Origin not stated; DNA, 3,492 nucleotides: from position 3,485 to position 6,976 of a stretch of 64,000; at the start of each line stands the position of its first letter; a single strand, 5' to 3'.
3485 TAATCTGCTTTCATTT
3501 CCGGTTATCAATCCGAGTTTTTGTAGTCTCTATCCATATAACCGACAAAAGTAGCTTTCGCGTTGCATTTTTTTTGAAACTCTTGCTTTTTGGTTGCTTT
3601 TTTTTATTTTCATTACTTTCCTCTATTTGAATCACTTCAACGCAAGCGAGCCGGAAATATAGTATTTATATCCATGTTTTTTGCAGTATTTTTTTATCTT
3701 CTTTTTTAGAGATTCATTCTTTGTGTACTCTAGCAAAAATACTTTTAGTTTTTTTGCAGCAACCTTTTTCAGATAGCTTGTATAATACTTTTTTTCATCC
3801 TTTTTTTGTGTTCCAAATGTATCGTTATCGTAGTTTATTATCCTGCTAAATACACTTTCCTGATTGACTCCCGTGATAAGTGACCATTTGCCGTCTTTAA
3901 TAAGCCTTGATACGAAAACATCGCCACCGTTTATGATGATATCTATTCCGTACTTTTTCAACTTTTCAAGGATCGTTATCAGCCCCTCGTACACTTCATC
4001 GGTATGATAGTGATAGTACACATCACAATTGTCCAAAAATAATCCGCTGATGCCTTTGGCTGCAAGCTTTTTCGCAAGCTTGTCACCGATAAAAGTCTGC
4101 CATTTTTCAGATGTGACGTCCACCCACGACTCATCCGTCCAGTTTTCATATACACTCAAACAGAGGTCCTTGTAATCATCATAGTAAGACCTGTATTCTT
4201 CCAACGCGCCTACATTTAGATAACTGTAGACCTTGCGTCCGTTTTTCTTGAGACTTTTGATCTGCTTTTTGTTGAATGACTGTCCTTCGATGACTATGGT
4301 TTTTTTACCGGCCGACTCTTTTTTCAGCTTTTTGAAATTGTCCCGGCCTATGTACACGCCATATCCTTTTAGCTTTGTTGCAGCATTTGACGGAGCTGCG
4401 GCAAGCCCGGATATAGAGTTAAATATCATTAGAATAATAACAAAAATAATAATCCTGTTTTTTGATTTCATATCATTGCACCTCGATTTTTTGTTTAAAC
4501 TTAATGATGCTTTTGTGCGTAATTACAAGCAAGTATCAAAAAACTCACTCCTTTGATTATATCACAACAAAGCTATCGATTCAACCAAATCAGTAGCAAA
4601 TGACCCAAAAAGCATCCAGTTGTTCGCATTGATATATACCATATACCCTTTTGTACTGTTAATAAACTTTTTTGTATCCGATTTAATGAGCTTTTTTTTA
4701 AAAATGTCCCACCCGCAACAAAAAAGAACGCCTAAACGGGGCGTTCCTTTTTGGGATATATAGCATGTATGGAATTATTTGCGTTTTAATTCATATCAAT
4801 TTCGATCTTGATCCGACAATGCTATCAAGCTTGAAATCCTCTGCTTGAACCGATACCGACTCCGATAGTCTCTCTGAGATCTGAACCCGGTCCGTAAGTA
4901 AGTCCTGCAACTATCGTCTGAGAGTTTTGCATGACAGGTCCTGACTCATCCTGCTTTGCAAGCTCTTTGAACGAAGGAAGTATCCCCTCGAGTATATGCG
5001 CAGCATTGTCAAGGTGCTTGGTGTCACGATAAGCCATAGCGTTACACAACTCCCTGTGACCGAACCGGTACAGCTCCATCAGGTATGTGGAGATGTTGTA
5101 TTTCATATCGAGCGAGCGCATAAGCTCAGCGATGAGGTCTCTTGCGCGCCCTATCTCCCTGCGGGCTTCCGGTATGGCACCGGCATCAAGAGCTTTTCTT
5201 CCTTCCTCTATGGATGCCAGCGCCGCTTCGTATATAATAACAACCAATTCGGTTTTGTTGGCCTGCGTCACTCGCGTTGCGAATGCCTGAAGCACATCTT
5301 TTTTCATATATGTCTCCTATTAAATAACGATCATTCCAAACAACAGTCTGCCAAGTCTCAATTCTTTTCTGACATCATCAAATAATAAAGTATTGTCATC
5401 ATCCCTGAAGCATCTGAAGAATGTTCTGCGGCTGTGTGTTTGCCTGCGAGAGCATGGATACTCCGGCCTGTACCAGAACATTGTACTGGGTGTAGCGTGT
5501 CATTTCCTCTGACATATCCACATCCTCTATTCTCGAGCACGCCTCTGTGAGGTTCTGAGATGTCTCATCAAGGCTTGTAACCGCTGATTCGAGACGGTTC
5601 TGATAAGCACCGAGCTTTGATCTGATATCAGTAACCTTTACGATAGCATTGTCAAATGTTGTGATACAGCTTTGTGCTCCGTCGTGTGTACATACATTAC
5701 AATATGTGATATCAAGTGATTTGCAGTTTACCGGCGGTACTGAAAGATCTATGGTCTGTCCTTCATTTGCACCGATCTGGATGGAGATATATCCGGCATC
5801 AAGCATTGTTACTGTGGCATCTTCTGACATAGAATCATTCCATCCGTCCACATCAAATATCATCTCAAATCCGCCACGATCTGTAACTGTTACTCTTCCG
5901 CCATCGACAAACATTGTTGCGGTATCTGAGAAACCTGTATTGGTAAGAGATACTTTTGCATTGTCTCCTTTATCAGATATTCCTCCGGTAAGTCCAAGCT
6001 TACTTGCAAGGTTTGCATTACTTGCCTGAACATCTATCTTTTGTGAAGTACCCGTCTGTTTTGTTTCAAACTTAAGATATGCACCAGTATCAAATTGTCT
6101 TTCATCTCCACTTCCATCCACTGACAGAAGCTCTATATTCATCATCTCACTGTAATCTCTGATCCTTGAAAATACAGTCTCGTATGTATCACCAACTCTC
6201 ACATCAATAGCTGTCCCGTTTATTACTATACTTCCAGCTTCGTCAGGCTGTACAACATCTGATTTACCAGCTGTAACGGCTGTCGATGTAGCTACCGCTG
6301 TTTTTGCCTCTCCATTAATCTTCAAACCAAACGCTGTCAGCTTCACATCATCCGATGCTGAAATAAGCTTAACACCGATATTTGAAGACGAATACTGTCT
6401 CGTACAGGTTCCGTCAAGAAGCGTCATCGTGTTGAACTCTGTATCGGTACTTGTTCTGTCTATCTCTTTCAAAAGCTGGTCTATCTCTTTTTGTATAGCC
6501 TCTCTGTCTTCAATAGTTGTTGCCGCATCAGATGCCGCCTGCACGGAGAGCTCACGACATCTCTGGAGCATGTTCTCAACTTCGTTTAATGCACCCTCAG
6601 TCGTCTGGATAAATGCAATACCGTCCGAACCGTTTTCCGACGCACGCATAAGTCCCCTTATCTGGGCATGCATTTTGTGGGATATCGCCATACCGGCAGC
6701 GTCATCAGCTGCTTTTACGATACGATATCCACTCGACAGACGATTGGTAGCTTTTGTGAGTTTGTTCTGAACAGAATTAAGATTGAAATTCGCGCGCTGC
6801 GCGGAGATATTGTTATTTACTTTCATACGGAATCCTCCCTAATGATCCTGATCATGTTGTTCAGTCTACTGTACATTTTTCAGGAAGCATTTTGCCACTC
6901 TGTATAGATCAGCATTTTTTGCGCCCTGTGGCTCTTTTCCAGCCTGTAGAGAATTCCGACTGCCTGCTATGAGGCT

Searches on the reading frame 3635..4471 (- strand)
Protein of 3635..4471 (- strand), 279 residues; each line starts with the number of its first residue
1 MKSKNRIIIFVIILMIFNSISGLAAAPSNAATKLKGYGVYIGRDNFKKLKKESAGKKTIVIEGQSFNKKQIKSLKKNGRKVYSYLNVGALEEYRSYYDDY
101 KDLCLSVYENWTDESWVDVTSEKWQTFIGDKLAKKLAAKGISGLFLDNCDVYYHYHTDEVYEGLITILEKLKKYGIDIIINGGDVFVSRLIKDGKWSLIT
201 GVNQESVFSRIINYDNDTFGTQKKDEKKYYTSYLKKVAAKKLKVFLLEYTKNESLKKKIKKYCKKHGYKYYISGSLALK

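Call 55: search_protein_families(library=pfam, proteins=[window:3635-4471:-], max_evalue=0.001)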
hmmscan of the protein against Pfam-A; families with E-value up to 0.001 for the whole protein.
window:3635-4471:- (279 aa): 1 family
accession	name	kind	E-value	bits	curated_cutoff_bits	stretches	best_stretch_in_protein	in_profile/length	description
PF03537.19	Glyco_hydro_114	-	3.8e-19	69.3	27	1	58-272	19-222/231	Glycoside-hydrolase family GH114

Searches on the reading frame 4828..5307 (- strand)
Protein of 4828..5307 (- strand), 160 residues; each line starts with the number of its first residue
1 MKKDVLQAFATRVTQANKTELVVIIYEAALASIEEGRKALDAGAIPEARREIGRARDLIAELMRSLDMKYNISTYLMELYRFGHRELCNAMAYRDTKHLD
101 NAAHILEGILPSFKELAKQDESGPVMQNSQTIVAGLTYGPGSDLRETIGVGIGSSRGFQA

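Call 55: search_protein_families(library=pfam, proteins=[window:4828-5307:-], max_evalue=0.001)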
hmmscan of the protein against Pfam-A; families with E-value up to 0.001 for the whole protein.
window:4828-5307:- (160 aa): 1 family
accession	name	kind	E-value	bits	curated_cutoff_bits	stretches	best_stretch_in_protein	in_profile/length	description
PF02561.19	FliS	-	1.7e-22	80.3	26.7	1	11-116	7-114/115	Flagellar protein FliS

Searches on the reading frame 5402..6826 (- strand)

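Call 55: search_protein_families(library=pfam, proteins=[window:5402-6826:-], max_evalue=0.001)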
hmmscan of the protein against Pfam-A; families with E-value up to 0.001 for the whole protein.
window:5402-6826:- (475 aa): 2 families
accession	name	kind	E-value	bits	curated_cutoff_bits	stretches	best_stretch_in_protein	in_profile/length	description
PF00669.25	Flagellin_N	-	1.8e-39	135.4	26.6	1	3-141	1-138/139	Bacterial flagellin N-terminal helical region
PF00700.27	Flagellin_C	-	6.8e-28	97.3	23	1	390-473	3-86/86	Bacterial flagellin C-terminal helical region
